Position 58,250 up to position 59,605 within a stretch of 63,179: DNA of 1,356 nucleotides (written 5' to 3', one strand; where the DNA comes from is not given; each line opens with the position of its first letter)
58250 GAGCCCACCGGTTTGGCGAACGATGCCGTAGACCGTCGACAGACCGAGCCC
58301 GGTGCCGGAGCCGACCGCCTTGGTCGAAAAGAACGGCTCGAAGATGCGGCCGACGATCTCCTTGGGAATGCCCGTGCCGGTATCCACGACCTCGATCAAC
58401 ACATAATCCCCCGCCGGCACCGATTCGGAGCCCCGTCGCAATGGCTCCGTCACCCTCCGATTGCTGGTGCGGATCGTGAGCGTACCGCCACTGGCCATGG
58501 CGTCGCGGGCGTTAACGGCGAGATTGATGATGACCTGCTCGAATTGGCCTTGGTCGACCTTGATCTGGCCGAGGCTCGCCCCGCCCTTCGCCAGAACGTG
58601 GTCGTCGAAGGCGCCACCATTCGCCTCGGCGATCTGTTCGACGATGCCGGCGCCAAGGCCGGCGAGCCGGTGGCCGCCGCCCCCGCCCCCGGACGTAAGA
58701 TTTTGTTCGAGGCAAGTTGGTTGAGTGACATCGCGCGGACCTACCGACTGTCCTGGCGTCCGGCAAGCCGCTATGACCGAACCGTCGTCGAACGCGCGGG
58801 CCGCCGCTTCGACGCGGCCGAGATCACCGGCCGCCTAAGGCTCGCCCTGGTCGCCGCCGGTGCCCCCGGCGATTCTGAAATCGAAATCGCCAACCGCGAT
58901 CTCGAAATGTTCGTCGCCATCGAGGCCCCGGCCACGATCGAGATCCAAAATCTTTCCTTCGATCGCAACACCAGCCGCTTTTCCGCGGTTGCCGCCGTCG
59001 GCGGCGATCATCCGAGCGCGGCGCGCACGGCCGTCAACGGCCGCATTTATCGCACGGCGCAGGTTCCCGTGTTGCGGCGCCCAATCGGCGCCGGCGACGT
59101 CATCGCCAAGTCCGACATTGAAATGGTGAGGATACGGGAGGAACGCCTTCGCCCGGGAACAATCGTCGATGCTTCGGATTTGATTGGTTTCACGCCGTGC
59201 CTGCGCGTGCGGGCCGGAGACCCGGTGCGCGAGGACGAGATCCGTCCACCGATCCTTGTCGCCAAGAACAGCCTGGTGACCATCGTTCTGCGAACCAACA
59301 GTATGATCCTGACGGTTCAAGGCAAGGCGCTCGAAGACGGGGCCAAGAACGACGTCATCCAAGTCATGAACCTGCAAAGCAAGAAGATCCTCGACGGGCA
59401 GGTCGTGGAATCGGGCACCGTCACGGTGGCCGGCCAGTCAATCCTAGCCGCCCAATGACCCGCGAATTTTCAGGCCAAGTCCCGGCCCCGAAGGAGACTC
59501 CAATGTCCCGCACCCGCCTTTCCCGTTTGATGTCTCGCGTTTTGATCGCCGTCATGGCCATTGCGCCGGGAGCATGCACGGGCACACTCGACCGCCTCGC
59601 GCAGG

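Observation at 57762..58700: Head-to-head junction of a 5'-truncated CckA-like kinase and a 5'-truncated flgA, consistent with a single deletion scar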

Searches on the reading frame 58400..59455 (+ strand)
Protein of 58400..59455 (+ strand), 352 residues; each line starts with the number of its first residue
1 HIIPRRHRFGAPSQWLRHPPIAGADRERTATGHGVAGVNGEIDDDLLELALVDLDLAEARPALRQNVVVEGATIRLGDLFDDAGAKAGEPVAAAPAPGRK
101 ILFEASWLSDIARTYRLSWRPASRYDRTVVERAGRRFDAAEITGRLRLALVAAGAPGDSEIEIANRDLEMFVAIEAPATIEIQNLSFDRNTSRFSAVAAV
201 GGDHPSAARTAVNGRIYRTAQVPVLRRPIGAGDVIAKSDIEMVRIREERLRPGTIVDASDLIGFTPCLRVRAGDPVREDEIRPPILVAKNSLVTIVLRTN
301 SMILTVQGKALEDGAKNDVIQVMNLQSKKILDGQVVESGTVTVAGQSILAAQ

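Call 4: search_protein_families(library=pfam, proteins=[window:58400-59455:+], max_evalue=0.01)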
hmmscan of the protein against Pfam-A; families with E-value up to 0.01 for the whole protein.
seq(352 aa): 2 families
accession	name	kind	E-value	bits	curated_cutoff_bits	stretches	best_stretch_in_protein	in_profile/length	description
PF13144.11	ChapFlgA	-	2.4e-31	108.7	23.8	1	221-343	2-122/122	Chaperone for flagella basal body P-ring formation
PF08666.17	SAF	-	2.3e-07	31.7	21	1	221-281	2-62/63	SAF domain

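Call 5: search_protein_families(library=ncbifam, proteins=[window:58400-59455:+], max_evalue=0.01)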
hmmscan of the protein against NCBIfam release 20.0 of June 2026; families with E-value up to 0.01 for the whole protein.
seq(352 aa): 2 families
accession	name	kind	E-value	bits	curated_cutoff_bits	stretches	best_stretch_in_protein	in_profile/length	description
TIGR03170.1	flgA_cterm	equivalog_domain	4.8e-37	127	54.65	1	210-343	3-136/137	flagellar basal body P-ring formation chaperone FlgA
TIGR03177.1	pilus_cpaB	equivalog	1.8e-08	34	71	1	213-284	30-101/262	Flp pilus assembly protein CpaB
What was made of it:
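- On FlgA (PF13144 ChapFlgA / TIGR03170): TIGR03170 127 bits (cut-off 54.65) (calls 4, 5).
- Checked: Pfam ChapFlgA (E 2.4e-31) and TIGR03170 (127 bits against a cut-off of 54.65) match the C-terminal part (calls 4, 5).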

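Call 6: find_related_loci(query=window:58595-59455:+, collection=genome_contigs, flank=10000)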
Query seq(287 aa) (287 aa) in genome_contigs; peptide patterns used: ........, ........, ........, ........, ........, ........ (x = any residue, [..] = any of these).
185 stretches matched a pattern, but none encodes a relative of the query by tblastn (E <= 1e-3).
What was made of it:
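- Tried and rejected: A direct scan of species-representative genomes with the FlgA stub found no close relative (call 6).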

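Call 7: find_homologous_proteins(query=window:58595-59455:+, max_evalue=0.00001)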
Query seq(287 aa) (287 aa): 213 proteins with E <= 0.00001 among 8000 candidates; the best 120 are listed.
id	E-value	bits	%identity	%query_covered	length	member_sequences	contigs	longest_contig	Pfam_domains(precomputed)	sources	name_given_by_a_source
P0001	1.9e-176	603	100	100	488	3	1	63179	PF08666.18,PF13144.12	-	-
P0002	4.4e-86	307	54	97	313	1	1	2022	PF08666.18,PF13144.12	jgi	jgi:flagella basal body P-ring formation protein FlgA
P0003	1.8e-84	302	52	94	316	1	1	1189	PF08666.18,PF13144.12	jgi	jgi:flagella basal body P-ring formation protein FlgA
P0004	1.6e-83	298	51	97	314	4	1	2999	PF13144.12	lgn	-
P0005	2.3e-83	298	52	94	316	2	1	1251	PF08666.18,PF13144.12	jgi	jgi:flagella basal body P-ring formation protein FlgA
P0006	2.7e-83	298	50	94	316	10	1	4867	PF08666.18,PF13144.12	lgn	-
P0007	9.8e-83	296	51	94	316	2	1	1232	PF08666.18,PF13144.12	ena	-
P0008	2.5e-82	295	52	99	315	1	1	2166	PF08666.18,PF13144.12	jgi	jgi:flagellar basal body P-ring formation protein FlgA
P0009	1.6e-81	292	52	96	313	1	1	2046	PF08666.18,PF13144.12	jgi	jgi:flagella basal body P-ring formation protein FlgA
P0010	4.3e-79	284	52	96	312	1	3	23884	PF08666.18,PF13144.12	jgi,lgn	jgi:flagella basal body P-ring formation protein FlgA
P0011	8.2e-78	280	52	96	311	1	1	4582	PF08666.18,PF13144.12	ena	-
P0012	8.2e-78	280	50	97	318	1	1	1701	PF08666.18,PF13144.12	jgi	jgi:flagella basal body P-ring formation protein FlgA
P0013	1.2e-77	279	52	96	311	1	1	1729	PF08666.18,PF13144.12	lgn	-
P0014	1.8e-77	279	51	96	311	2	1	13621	PF08666.18,PF13144.12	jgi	jgi:flagella basal body P-ring formation protein FlgA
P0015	5.2e-75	271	48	97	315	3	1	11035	PF08666.18,PF13144.12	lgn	-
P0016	3.9e-70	255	45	97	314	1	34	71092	PF08666.18,PF13144.12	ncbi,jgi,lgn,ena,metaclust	metaclust:\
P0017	6.7e-65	237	43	97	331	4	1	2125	PF13144.12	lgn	-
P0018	8.5e-64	234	44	97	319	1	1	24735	PF08666.18,PF13144.12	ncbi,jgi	jgi:flagella basal body P-ring formation protein FlgA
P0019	1.2e-63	233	44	99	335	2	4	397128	PF08666.18,PF13144.12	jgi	jgi:flagella basal body P-ring formation protein FlgA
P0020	1.6e-63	233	43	97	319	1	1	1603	PF08666.18,PF13144.12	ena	-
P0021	2.1e-63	233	43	93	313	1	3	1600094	PF08666.18,PF13144.12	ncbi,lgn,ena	-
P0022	2.1e-63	232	44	97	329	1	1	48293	PF08666.18,PF13144.12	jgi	jgi:flagellar basal body P-ring formation protein FlgA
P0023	5.9e-63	231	42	99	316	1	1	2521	PF08666.18,PF13144.12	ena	-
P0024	9.2e-63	230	45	94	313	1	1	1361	PF08666.18,PF13144.12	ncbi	-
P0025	1.4e-62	230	46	97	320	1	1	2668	PF08666.18,PF13144.12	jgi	jgi:flagella basal body P-ring formation protein FlgA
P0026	4.1e-62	228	44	97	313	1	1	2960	PF08666.18,PF13144.12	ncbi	-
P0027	4.2e-62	228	44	97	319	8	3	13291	PF13144.12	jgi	jgi:flagella basal body P-ring formation protein FlgA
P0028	6.3e-62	228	45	97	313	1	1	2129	PF13144.12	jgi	jgi:flagella basal body P-ring formation protein FlgA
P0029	1.1e-61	227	43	97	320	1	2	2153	PF13144.12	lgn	-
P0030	1.8e-61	226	41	97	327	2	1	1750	PF13144.12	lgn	-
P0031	2.5e-61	226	42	92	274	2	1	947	PF08666.18,PF13144.12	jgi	-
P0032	1.4e-60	223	43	97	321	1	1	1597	PF13144.12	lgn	-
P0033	2.1e-60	223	43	97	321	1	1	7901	PF13144.12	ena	-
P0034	3.0e-60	222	43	97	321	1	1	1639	PF13144.12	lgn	-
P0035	3.0e-60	222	43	100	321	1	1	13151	PF13144.12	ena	-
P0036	3.6e-60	222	43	97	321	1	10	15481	PF13144.12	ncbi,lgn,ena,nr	ncbi:MAG: flagellar basal body P-ring formation protein FlgA [Proteobacteria bacterium]|nr:flagellar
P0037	3.8e-60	222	43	97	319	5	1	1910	PF08666.18,PF13144.12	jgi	jgi:flagella basal body P-ring formation protein FlgA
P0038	4.5e-60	222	44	94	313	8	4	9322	PF08666.18,PF13144.12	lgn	-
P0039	5.4e-60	221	43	97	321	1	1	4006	PF13144.12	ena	-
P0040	6.6e-60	221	44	96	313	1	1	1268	PF08666.18,PF13144.12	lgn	-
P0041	1.4e-59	220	44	97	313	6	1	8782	PF08666.18,PF13144.12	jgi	jgi:flagella basal body P-ring formation protein FlgA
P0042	1.6e-59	220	39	100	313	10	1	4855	PF08666.18,PF13144.12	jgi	-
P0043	2.0e-59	219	43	97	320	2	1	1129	PF08666.18,PF13144.12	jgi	jgi:flagella basal body P-ring formation protein FlgA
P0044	6.5e-59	218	40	97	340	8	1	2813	PF08666.18,PF13144.12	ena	-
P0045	7.4e-59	218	44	97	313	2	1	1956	PF08666.18,PF13144.12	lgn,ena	-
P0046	1.4e-58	217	41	99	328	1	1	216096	PF13144.12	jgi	jgi:flagella basal body P-ring formation protein FlgA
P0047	2.2e-58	216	41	97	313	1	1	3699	PF08666.18,PF13144.12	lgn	-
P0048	2.4e-58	216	40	93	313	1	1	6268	PF08666.18,PF13144.12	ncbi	-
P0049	2.7e-58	216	40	99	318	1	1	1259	PF08666.18,PF13144.12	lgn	-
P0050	3.3e-58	216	39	93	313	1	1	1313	PF08666.18,PF13144.12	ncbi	-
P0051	1.5e-56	210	42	97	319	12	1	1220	PF08666.18,PF13144.12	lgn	-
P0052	1.7e-56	210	39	97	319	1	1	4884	PF08666.18,PF13144.12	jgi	jgi:flagellar basal body P-ring formation protein FlgA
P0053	3.1e-56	209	41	97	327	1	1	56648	PF08666.18,PF13144.12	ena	-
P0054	8.1e-56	208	41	97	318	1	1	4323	PF13144.12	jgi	jgi:flagella basal body P-ring formation protein FlgA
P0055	9.1e-56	207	39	97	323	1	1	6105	PF08666.18,PF13144.12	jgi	jgi:flagella basal body P-ring formation protein FlgA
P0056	9.4e-56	207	42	99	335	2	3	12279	PF13144.12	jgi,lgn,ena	-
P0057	1.3e-55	207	38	97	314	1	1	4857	PF08666.18,PF13144.12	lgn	-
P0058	1.3e-55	207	41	97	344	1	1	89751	PF08666.18,PF13144.12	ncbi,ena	-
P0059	1.3e-55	207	40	98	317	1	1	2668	PF08666.18,PF13144.12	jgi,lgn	jgi:flagella basal body P-ring formation protein FlgA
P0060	1.8e-55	207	40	97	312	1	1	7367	PF08666.18,PF13144.12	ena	-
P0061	2.4e-55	206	40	97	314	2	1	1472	PF08666.18,PF13144.12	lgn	-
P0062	3.0e-55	206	38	97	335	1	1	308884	PF08666.18,PF13144.12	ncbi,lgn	-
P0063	8.0e-55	204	40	100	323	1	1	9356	PF08666.18,PF13144.12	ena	-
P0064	2.5e-54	203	41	96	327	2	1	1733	PF08666.18,PF13144.12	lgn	-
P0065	3.1e-54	202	40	96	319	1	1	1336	PF08666.18,PF13144.12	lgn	-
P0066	4.2e-54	202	40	97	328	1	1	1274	PF13144.12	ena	-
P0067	5.1e-54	202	40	100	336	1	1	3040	PF08666.18,PF13144.12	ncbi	-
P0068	8.1e-54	201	36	86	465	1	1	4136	PF08666.18,PF13144.12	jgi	jgi:flagella basal body P-ring formation protein FlgA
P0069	9.2e-54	201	39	97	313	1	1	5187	PF08666.18,PF13144.12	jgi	-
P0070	1.3e-53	200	42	94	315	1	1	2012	PF08666.18,PF13144.12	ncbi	ncbi:MAG: flagellar basal body P-ring formation chaperone FlgA [Stellaceae bacterium]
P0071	3.8e-53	199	41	97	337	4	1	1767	PF08666.18,PF13144.12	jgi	jgi:flagellar basal body P-ring formation protein FlgA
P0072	6.2e-53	198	39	93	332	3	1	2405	PF08666.18,PF13144.12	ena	-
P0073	6.3e-53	198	42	92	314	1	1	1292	PF08666.18,PF13144.12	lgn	-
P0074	8.3e-53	198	39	93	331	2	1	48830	PF08666.18,PF13144.12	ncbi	ncbi:MAG: flagellar basal body P-ring formation chaperone FlgA [Kiloniellaceae bacterium]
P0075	1.2e-52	197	39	96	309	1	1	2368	PF08666.18,PF13144.12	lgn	-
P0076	1.5e-52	197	32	93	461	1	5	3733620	PF08666.18,PF13144.12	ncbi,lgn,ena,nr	ncbi:MAG: flagellar basal body P-ring formation protein FlgA [Alphaproteobacteria bacterium]|nr:flag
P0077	1.6e-52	197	37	100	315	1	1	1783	PF08666.18,PF13144.12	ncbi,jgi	-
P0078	3.1e-52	196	40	99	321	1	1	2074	PF08666.18,PF13144.12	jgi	jgi:flagella basal body P-ring formation protein FlgA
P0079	3.9e-52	196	40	96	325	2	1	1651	PF08666.18,PF13144.12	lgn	-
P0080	1.7e-51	193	40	96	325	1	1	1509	PF08666.18,PF13144.12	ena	-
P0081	4.1e-51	192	40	99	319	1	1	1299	PF08666.18,PF13144.12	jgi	jgi:flagella basal body P-ring formation protein FlgA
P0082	4.2e-51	192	40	96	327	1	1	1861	PF08666.18,PF13144.12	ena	-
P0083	4.7e-51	192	39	100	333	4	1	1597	PF13144.12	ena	-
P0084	6.5e-51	192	39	100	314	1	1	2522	PF08666.18,PF13144.12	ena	-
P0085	1.0e-50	191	39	99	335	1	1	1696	PF13144.12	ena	-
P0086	1.0e-50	191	38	96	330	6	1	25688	PF08666.18,PF13144.12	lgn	-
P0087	1.1e-50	191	41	100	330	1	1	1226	PF08666.18,PF13144.12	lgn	-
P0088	2.3e-50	190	39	96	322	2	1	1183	PF08666.18,PF13144.12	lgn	-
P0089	2.7e-50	190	39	96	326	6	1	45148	PF08666.18,PF13144.12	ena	-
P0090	2.7e-50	190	38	100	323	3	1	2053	PF13144.12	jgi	jgi:flagella basal body P-ring formation protein FlgA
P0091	3.5e-50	189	40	96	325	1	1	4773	PF08666.18,PF13144.12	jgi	-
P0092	3.7e-50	189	38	100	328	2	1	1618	PF13144.12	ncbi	-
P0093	5.8e-50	188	39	100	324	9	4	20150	PF13144.12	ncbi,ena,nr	ncbi:MAG: flagellar basal body P-ring formation protein FlgA [Proteobacteria bacterium]|nr:flagellar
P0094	7.1e-50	188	40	97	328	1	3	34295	PF08666.18,PF13144.12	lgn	-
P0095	5.1e-49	185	40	99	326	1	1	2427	PF08666.18,PF13144.12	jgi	jgi:flagella basal body P-ring formation protein FlgA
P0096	5.5e-49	185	38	99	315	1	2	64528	PF13144.12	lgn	-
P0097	1.3e-48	184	39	97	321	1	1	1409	PF08666.18,PF13144.12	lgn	-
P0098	2.1e-48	183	42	96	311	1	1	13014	PF08666.18,PF13144.12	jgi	-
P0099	2.5e-48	183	39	99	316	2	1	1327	PF08666.18,PF13144.12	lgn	-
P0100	5.7e-48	182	38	99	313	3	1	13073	PF08666.18,PF13144.12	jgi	jgi:flagellar basal body P-ring formation protein FlgA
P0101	7.3e-48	182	39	97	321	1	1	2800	PF08666.18,PF13144.12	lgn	-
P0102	9.6e-48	181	37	100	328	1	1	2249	PF13144.12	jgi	jgi:flagella basal body P-ring formation protein FlgA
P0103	1.2e-47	181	38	97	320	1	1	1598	PF08666.18,PF13144.12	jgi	-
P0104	1.3e-47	181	38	100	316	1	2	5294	PF08666.18,PF13144.12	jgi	jgi:flagellar basal body P-ring formation protein FlgA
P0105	1.5e-47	181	37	95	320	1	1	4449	PF13144.12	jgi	jgi:flagella basal body P-ring formation protein FlgA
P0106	1.9e-47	180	38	97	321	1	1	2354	PF08666.18,PF13144.12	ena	-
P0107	3.6e-47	179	38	98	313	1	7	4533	PF08666.18,PF13144.12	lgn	-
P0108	4.1e-47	179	37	92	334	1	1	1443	PF08666.18,PF13144.12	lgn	-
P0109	5.6e-47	179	36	96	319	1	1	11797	PF13144.12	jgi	jgi:flagella basal body P-ring formation protein FlgA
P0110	5.7e-47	179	39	94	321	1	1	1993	PF08666.18,PF13144.12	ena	-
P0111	7.4e-47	178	38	93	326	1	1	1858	PF08666.18,PF13144.12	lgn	-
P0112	8.5e-47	178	36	97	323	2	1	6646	PF08666.18,PF13144.12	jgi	jgi:flagellar basal body P-ring formation protein FlgA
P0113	1.1e-46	178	37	98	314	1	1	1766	PF08666.18,PF13144.12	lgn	-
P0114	2.4e-46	177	31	82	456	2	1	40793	PF08666.18,PF13144.12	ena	-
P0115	3.1e-46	176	38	97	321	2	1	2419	PF08666.18,PF13144.12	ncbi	-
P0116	4.2e-46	176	38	97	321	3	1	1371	PF08666.18,PF13144.12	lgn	-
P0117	2.7e-45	173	39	96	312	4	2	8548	PF08666.18,PF13144.12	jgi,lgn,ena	jgi:flagella basal body P-ring formation protein FlgA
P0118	2.9e-45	173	37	100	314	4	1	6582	PF08666.18,PF13144.12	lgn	-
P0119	4.1e-45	173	38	94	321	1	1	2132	PF13144.12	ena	-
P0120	4.9e-45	172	38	91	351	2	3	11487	PF08666.18,PF13144.12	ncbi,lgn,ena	-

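Call 8: find_encoding_contigs(protein=P0010, flank=10000, max_places=2)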
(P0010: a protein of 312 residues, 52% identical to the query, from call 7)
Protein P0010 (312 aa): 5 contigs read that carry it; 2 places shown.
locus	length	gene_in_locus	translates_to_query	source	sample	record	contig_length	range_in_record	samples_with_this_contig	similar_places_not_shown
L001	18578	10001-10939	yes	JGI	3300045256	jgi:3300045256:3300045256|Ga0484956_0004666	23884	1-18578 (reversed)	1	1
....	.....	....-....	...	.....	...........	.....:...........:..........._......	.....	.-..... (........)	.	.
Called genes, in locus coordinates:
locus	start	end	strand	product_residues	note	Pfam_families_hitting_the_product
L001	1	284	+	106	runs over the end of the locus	PF04347:FliO (weak)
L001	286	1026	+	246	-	PF00813:FliP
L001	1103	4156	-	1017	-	-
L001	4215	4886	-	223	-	PF04344:CheZ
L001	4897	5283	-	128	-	PF00072:Response_reg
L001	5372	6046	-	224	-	PF03448:MgtE_N (weak)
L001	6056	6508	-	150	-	PF20072:DUF6468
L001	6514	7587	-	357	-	PF02154:FliM, PF01052:FliMN_C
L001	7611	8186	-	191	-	PF03748:FliL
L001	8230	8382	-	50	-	-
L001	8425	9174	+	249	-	PF00460:Flg_bb_rod (weak), PF22692:LlgE_F_G_D1, PF06429:Flg_bbr_C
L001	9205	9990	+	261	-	PF00460:Flg_bb_rod, PF22692:LlgE_F_G_D1, PF06429:Flg_bbr_C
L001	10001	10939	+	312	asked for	PF08666:SAF (weak), PF13144:ChapFlgA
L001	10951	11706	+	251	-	PF02107:FlgH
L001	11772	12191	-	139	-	PF21157:DksA_N, PF01258:zf-dskA_traR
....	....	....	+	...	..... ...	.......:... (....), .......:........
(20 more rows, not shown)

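Call 9: find_encoding_contigs(protein=P0016, flank=10000, max_places=2)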
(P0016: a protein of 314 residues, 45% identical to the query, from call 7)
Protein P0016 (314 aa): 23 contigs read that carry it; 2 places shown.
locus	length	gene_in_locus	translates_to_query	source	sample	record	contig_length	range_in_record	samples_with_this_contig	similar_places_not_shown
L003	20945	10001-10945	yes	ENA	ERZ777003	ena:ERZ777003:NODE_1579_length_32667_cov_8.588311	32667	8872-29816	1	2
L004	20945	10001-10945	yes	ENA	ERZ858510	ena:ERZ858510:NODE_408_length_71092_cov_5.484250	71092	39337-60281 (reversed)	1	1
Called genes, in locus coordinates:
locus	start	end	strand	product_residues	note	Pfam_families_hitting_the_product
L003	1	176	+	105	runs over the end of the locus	-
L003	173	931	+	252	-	PF00813:FliP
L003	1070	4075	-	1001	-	PF13432:TPR_16 (weak)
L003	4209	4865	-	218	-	PF04344:CheZ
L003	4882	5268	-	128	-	PF00072:Response_reg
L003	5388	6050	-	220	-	PF03448:MgtE_N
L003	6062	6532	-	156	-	PF20072:DUF6468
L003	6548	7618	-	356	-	PF02154:FliM, PF01052:FliMN_C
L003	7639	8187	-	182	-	PF03748:FliL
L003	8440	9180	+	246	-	PF00460:Flg_bb_rod, PF22692:LlgE_F_G_D1, PF06429:Flg_bbr_C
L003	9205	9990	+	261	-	PF00460:Flg_bb_rod, PF22692:LlgE_F_G_D1, PF06429:Flg_bbr_C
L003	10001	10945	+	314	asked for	PF08666:SAF, PF13144:ChapFlgA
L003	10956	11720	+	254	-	PF02107:FlgH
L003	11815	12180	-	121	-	PF21157:DksA_N, PF01258:zf-dskA_traR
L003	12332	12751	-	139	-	PF10768:FliX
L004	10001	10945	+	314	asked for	PF08666:SAF, PF13144:ChapFlgA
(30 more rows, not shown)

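Call 27: find_related_loci(query=A2, collection=genome_contigs, flank=10000)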
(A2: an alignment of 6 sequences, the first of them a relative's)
Query A2 (312 aa) in genome_contigs; peptide patterns used: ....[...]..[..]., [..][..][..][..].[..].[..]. (x = any residue, [..] = any of these).
129 stretches matched a pattern; 33 encode a relative of the query (tblastn E <= 1e-3); 33 distinct loci.
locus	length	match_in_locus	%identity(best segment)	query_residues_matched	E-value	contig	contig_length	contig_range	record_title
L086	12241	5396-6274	78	21-312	4e-153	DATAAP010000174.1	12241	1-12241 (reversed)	MAG TPA_asm: Alphaproteobacteria bacterium isolate SMAG_U6675 k141_3356649, whole genome shotgun sequence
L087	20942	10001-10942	59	1-312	5e-113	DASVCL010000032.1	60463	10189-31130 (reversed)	MAG TPA_asm: Alphaproteobacteria bacterium isolate SMAG_U2005 k141_1382288, whole genome shotgun sequence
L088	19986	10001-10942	58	1-312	2e-111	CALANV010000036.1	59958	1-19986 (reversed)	MAG TPA_asm: uncultured Rhodospirillales bacterium isolate SRR5251193_bin.29_CONCOCT_v1.1_MAG genome assembly, contig: E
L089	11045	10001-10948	54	1-312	1e-104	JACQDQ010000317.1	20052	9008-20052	MAG: Proteobacteria bacterium isolate NC_groundwater_998_Pr1_S-0.65um_66_10 Montesol18_Sp65_coassembly_scaffold_848413,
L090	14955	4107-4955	58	31-312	3e-102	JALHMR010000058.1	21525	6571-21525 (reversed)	MAG: Rhodospirillaceae bacterium isolate Bin_39_2_2 c_000000010183, whole genome shotgun sequence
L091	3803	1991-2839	57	31-312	2e-101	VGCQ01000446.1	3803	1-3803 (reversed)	MAG: Alphaproteobacteria bacterium isolate K_Offshore_120m_m2_043 K_Offshore_120m_m2_043_Ga0194131_10036309, whole genom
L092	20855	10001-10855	56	21-303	5e-96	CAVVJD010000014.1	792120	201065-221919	MAG: uncultured Alphaproteobacteria bacterium isolate MFD04850.bin.2.271 genome assembly, contig: contig_29308, whole ge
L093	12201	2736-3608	52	24-312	1e-91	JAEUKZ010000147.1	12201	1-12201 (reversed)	MAG: Alphaproteobacteria bacterium isolate new MAG-108 k141_3840140, whole genome shotgun sequence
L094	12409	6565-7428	52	19-305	2e-88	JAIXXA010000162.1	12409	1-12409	MAG: Rhodospirillaceae bacterium isolate D4_MAG_00038 pond_D4_MAG_00038_000000000194, whole genome shotgun sequence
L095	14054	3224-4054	53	28-304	3e-88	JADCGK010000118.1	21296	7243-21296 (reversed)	MAG: Azospirillum sp. isolate M122S2SP1A49QC M122S2_118, whole genome shotgun sequence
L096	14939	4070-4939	52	15-304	2e-87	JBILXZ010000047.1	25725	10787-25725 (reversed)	MAG: Tagaea sp. isolate ME2018-11-08GD_3300042940_group8_bin19 Rohwer_bin1824_scaffold_1161_c2, whole genome shotgun seq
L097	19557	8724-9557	51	28-305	4e-87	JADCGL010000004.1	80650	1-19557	MAG: Telmatospirillum sp. isolate M043S1SP1A48QC M043S1_4, whole genome shotgun sequence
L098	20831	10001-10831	52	30-306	6e-87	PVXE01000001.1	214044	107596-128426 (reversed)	MAG: Tagaea sp. CACIAM 22H2 scaffold00010, whole genome shotgun sequence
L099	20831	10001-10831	51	30-306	5e-87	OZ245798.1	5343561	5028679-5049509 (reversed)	MAG: Tagaea sp. isolate 2d73b5ed-a5a6-4a34-9fba-0db9853539c9 genome assembly, chromosome: 1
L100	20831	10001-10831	51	30-306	1e-86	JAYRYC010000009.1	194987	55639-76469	MAG: Tagaea sp. isolate EBPR_s431bin.14 NODE_98_length_194987_cov_11.522308, whole genome shotgun sequence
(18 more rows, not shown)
